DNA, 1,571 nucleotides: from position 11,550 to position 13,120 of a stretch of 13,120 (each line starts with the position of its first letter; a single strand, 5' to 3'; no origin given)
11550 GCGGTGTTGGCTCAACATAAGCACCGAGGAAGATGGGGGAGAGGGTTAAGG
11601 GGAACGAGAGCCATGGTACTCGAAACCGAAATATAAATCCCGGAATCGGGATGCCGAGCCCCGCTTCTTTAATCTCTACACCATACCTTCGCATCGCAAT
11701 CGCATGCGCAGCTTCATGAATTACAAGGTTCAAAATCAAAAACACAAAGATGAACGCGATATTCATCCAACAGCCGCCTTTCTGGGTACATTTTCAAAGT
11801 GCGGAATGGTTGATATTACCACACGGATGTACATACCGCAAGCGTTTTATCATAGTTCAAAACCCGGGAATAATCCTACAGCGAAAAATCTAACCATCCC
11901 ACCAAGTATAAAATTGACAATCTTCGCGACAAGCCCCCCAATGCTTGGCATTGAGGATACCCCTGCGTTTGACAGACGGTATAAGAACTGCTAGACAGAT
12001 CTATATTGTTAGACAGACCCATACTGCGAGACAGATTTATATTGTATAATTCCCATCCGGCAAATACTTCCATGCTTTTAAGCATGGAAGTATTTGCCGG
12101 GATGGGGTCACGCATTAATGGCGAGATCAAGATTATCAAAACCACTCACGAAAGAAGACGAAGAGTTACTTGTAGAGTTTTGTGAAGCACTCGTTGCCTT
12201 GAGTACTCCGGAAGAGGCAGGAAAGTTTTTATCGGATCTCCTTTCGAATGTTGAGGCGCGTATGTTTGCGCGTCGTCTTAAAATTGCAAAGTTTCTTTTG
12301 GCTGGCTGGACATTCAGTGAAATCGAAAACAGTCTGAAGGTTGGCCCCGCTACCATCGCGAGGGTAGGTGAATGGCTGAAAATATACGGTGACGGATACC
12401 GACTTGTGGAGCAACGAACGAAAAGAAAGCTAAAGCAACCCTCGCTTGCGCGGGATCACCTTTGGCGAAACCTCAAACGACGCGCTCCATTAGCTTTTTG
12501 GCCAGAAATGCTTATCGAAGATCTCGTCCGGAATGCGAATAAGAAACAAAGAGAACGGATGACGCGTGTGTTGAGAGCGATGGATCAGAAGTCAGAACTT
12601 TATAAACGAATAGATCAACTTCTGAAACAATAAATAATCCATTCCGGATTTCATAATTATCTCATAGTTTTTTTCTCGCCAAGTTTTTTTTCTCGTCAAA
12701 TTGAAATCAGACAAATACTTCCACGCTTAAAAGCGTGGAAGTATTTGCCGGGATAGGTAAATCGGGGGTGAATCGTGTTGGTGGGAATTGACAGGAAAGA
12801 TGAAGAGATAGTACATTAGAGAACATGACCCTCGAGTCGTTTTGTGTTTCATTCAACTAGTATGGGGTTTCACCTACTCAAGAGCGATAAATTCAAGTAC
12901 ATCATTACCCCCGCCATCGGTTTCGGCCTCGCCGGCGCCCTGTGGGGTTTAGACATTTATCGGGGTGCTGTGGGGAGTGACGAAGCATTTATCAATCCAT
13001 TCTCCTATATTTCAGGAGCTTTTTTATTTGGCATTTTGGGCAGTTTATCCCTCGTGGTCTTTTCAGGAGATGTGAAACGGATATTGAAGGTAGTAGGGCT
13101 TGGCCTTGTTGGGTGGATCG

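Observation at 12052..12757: Two copies of a ~49-bp palindromic element bracket the TrpR/YerC-like gene and differ by a stem-preserving compensatory substitution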

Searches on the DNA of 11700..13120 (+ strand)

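Call 19: search_rna_families(source=window, start=11700, end=13120, threshold=evalue, max_evalue=1)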
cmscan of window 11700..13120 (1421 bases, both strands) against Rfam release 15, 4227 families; matches with E-value up to 1: 4.
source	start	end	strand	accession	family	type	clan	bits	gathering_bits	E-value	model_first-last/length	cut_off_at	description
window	12056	12101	+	RF03548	mir-302_2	Gene; miRNA;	-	21.5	70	0.21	1-68/68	no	mir-302_2 microRNA precursor family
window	12055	12100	-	RF03905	MIR6149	Gene; miRNA;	-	20.6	100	0.63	1-99/99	no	MIR6149 microRNA precursor family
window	12026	12127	+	RF01927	MIR1222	Gene; miRNA;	-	19.7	90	0.42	1-134/134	no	MIR1222 microRNA precursor family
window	11973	12100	+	RF01494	rliD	Gene; antisense;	-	16.3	50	0.083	1-327/327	no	Listeria sRNA rliD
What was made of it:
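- On Structured RNA element: Rfam's best match is 21.5 bits against a gathering score of 70 (call 19).
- No Rfam family matches; the best hit is 21.5 bits against a gathering score of 70 (call 19).
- Tried and rejected: It returned only sub-threshold miRNA-like hairpin hits (call 19).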

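Call 53: search_rna_families(sources=[L008, L011, L016, L017, L019, L020, L021, L022, L055, L056, L089, L100, L060, L088, L064, L075], threshold=gathering)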
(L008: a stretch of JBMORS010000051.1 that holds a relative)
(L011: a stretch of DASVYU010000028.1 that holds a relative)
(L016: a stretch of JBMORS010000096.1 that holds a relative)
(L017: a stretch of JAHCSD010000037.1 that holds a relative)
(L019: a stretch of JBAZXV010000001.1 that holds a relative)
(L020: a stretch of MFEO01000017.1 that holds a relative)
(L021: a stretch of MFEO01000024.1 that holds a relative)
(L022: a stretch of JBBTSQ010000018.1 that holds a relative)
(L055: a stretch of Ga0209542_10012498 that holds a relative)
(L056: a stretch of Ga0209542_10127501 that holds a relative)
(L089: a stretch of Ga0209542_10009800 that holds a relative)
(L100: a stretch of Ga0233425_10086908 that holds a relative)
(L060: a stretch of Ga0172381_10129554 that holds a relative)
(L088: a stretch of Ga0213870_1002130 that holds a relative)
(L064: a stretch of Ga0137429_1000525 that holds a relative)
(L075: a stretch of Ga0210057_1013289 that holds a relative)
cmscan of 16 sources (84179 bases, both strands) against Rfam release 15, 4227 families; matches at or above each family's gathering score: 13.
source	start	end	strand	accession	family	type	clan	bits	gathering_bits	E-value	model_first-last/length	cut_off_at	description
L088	3315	3386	+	RF00005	tRNA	Gene; tRNA;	CL00001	74.1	29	3.2e-14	1-71/71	no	tRNA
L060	1278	1349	+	RF00005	tRNA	Gene; tRNA;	CL00001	68.2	29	1.3e-12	1-71/71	no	tRNA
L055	3321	3392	+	RF00005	tRNA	Gene; tRNA;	CL00001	67.9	29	1.5e-12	1-71/71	no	tRNA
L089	3214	3285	+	RF00005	tRNA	Gene; tRNA;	CL00001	67.9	29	1.5e-12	1-71/71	no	tRNA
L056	2216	2287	+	RF00005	tRNA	Gene; tRNA;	CL00001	67.2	29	2.4e-12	1-71/71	no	tRNA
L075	3553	3624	+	RF00005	tRNA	Gene; tRNA;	CL00001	66.7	29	3.2e-12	1-71/71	no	tRNA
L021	3579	3649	+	RF00005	tRNA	Gene; tRNA;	CL00001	65.9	29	5.6e-12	1-71/71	no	tRNA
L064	784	855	+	RF00005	tRNA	Gene; tRNA;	CL00001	65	29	9.5e-12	1-71/71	no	tRNA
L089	3124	3206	+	RF00005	tRNA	Gene; tRNA;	CL00001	55.4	29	4.3e-09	1-71/71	no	tRNA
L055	3120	3202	+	RF00005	tRNA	Gene; tRNA;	CL00001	52.9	29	2e-08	1-71/71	no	tRNA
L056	2125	2207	+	RF00005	tRNA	Gene; tRNA;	CL00001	52.9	29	2e-08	1-71/71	no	tRNA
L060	804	886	+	RF00005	tRNA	Gene; tRNA;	CL00001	52.9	29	2.1e-08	1-71/71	no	tRNA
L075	3211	3293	+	RF00005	tRNA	Gene; tRNA;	CL00001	52.2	29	3.3e-08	1-71/71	no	tRNA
